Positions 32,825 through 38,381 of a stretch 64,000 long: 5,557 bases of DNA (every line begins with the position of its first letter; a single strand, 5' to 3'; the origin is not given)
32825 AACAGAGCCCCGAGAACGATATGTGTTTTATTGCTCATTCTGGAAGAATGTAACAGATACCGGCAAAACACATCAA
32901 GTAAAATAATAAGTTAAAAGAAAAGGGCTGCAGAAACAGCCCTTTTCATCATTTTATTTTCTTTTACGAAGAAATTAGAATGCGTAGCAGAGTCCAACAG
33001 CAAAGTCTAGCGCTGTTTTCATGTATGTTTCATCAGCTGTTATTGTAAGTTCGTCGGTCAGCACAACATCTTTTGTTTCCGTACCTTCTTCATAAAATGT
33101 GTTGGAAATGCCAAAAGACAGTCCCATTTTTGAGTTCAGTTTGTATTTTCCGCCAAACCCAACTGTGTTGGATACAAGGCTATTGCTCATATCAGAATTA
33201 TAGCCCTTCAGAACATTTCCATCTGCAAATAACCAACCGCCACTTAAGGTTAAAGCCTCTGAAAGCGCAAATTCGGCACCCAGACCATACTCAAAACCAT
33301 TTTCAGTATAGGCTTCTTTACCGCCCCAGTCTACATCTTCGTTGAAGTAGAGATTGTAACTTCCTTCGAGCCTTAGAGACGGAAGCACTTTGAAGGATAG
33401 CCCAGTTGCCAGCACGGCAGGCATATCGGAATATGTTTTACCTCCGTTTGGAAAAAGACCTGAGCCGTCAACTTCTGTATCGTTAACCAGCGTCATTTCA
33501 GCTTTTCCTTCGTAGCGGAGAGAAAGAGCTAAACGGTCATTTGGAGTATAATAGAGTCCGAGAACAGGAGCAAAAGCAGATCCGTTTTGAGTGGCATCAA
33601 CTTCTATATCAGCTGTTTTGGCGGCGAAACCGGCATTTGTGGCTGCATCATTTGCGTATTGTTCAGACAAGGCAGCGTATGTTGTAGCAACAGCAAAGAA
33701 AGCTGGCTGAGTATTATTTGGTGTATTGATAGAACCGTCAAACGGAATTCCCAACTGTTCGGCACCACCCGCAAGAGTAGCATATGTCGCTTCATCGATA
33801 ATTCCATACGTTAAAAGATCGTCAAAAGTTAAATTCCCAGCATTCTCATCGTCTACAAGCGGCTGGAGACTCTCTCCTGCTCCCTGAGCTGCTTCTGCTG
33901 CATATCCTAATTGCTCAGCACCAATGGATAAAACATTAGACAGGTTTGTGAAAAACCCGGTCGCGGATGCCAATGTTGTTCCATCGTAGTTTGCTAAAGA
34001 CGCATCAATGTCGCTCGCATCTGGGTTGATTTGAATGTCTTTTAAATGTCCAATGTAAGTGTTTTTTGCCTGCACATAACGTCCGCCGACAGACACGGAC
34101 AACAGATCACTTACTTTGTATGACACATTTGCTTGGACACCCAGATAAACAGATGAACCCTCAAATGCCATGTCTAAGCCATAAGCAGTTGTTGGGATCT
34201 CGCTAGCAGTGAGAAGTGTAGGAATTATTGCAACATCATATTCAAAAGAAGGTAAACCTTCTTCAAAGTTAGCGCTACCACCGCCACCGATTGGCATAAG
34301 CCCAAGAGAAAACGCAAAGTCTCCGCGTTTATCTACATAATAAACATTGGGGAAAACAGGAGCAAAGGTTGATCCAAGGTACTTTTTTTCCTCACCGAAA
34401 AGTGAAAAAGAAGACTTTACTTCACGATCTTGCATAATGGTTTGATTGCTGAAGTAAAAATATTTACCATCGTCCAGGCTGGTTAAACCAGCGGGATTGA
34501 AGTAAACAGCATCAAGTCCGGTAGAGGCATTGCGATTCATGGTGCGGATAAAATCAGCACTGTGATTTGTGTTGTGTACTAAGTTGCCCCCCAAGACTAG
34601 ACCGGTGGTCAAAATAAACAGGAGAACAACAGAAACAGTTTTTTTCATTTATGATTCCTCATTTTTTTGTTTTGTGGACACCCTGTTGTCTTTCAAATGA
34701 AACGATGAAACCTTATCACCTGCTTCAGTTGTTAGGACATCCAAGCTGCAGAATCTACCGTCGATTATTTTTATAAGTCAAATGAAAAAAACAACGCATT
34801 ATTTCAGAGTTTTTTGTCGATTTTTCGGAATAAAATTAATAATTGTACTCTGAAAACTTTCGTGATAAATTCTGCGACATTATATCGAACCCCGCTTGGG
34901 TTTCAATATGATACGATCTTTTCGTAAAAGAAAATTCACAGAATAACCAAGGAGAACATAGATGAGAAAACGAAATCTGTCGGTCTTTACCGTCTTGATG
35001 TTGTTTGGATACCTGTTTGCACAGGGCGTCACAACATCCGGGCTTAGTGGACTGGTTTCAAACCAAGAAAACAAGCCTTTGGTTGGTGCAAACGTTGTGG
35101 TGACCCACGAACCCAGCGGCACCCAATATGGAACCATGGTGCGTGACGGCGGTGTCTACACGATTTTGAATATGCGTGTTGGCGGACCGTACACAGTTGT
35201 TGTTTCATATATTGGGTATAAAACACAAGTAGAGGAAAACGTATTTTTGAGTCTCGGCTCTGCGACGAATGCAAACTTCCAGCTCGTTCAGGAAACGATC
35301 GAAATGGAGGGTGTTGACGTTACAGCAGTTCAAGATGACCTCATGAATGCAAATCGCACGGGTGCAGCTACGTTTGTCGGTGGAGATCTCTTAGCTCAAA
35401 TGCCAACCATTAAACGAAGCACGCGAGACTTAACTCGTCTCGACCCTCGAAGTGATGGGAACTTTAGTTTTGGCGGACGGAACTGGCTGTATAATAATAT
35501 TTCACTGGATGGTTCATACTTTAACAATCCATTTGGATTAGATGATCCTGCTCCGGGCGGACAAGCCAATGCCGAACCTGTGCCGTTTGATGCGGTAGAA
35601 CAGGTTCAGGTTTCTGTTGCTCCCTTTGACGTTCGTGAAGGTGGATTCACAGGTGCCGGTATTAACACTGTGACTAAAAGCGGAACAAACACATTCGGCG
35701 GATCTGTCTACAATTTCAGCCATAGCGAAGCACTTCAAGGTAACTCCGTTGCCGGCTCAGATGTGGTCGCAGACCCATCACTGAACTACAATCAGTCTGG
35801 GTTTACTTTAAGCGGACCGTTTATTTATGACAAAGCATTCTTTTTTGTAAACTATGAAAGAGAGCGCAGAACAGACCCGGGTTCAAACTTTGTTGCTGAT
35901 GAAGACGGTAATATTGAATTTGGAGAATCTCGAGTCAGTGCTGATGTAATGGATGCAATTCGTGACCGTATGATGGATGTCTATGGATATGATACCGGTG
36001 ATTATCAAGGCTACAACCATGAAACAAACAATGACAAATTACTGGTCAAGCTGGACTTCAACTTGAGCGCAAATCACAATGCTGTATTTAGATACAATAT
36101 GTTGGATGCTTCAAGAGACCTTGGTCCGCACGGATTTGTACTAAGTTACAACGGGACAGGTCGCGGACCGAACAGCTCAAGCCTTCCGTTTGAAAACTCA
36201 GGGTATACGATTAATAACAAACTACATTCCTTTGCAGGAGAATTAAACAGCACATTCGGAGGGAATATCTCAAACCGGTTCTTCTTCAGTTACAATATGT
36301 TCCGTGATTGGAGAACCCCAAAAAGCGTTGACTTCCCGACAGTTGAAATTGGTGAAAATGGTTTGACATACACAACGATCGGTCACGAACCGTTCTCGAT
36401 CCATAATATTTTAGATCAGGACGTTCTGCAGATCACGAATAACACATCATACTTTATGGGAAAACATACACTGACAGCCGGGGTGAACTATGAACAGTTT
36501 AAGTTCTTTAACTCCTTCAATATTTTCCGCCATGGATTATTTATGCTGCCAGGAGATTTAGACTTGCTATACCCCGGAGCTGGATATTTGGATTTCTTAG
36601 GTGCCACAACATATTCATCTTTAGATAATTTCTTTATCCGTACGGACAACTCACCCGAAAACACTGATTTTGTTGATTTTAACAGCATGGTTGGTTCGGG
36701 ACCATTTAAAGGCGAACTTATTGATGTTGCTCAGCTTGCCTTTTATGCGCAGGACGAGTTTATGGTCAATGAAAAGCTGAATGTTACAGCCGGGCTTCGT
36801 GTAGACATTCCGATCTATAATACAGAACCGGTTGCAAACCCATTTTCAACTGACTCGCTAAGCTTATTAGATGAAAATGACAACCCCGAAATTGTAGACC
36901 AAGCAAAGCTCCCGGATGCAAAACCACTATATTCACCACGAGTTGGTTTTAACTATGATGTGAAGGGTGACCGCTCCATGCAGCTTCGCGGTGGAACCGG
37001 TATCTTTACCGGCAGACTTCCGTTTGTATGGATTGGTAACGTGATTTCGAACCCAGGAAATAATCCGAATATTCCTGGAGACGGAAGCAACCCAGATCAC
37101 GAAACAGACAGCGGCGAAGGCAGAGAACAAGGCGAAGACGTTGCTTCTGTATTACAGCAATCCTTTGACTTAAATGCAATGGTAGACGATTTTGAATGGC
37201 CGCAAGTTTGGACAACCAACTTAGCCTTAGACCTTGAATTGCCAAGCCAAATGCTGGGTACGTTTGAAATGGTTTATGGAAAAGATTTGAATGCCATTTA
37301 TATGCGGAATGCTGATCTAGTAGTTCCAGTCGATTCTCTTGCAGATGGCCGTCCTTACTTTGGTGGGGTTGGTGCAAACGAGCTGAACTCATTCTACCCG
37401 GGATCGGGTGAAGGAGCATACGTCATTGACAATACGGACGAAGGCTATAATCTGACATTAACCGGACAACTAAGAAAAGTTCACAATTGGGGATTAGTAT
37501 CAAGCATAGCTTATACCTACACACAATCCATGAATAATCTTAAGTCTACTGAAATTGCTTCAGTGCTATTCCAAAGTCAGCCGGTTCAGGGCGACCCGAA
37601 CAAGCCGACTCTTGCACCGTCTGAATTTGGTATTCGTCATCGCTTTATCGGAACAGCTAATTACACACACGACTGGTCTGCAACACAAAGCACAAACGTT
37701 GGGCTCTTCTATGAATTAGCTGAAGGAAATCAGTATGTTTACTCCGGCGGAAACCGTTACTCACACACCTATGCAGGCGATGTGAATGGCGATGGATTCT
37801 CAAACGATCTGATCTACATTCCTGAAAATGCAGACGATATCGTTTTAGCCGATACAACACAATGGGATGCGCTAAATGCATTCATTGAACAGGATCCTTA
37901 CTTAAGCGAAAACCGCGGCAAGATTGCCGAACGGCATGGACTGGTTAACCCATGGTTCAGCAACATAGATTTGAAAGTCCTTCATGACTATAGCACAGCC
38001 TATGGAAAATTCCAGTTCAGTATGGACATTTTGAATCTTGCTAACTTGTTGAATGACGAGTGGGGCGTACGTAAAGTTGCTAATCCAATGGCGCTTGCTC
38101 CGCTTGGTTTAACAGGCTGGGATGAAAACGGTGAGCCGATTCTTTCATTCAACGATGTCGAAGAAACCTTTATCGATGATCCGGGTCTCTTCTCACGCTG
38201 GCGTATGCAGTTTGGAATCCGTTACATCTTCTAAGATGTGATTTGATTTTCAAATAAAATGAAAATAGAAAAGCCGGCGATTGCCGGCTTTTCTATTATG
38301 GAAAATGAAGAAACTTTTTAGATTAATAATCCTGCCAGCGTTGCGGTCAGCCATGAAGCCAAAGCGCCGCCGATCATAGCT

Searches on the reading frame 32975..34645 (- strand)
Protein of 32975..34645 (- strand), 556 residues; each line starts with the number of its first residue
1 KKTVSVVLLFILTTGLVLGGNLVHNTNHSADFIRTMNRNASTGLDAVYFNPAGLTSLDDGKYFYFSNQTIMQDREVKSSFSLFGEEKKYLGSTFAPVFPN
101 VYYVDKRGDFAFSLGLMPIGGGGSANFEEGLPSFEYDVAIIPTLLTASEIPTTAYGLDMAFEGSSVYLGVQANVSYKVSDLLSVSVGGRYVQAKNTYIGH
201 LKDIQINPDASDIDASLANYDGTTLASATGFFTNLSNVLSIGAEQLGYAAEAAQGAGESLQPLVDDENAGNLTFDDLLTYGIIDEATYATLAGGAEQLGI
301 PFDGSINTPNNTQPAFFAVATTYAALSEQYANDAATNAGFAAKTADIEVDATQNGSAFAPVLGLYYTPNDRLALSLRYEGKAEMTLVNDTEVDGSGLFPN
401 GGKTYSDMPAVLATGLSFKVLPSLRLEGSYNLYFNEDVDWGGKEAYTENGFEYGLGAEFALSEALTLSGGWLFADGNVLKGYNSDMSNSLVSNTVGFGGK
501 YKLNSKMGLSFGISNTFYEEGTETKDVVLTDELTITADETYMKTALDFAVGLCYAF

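Call 20: search_protein_families(library=pfam, proteins=[window:32975-34645:-], max_evalue=0.0001)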
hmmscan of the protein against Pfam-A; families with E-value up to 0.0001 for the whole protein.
window:32975-34645:- (556 aa): 0 families

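Call 22: search_protein_families(library=ncbifam, proteins=[window:32975-34645:-], max_evalue=0.001)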
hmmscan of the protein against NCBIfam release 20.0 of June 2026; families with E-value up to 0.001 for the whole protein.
window:32975-34645:- (556 aa): 1 family
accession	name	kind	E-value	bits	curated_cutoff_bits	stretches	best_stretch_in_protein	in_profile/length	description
NF050080.1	pilus_FilD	exception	0.00095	17.5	970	0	42-82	43-80/549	putative pilus system OmpP1/FadL family transporter FilD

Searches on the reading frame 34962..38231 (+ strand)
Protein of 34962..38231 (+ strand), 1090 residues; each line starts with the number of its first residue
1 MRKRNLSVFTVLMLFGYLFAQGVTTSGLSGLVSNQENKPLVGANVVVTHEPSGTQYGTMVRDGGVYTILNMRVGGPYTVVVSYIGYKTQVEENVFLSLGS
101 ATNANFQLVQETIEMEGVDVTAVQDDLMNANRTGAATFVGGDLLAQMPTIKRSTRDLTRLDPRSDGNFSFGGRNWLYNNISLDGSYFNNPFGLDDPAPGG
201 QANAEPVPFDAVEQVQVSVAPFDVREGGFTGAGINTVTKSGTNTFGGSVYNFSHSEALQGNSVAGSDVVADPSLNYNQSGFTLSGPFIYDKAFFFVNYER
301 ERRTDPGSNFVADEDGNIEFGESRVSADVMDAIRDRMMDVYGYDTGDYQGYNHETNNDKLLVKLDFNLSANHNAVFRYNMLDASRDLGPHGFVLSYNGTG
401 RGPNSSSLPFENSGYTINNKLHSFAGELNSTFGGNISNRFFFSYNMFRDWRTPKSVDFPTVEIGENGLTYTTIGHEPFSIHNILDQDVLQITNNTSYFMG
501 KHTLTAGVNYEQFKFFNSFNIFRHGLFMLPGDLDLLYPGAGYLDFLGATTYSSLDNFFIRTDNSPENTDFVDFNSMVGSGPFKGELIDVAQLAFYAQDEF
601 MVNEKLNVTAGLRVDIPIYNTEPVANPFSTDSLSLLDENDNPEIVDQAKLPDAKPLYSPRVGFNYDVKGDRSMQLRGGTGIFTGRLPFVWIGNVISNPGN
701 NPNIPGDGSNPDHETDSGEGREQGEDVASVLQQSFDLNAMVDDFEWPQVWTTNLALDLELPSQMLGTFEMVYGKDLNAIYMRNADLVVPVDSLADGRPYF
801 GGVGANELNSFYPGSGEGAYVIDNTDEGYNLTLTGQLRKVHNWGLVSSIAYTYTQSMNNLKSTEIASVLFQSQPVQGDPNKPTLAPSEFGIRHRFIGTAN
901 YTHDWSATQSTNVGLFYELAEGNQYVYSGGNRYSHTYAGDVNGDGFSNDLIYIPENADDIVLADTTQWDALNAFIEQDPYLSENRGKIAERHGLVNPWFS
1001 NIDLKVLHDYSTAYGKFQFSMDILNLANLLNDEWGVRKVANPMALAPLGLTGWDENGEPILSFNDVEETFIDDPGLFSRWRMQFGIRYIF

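Call 20: search_protein_families(library=pfam, proteins=[window:34962-38231:+], max_evalue=0.0001)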
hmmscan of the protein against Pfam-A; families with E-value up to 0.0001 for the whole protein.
window:34962-38231:+ (1090 aa): 3 families
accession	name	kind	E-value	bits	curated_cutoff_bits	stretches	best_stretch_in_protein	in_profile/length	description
PF25183.1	OMP_b-brl_4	-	7.4e-54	183.9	30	1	237-1030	1-809/838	Outer membrane beta barrel domain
PF13620.12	CarboxypepD_reg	-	1.6e-17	64.1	32.3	1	28-108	2-81/82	Carboxypeptidase regulatory-like domain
PF13715.12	CarbopepD_reg_2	-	2.7e-10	40.6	32.2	1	29-119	2-87/88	CarboxypepD_reg-like domain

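Call 22: search_protein_families(library=ncbifam, proteins=[window:34962-38231:+], max_evalue=0.001)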
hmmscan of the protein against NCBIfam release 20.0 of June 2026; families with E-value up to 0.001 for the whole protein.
window:34962-38231:+ (1090 aa): 0 families
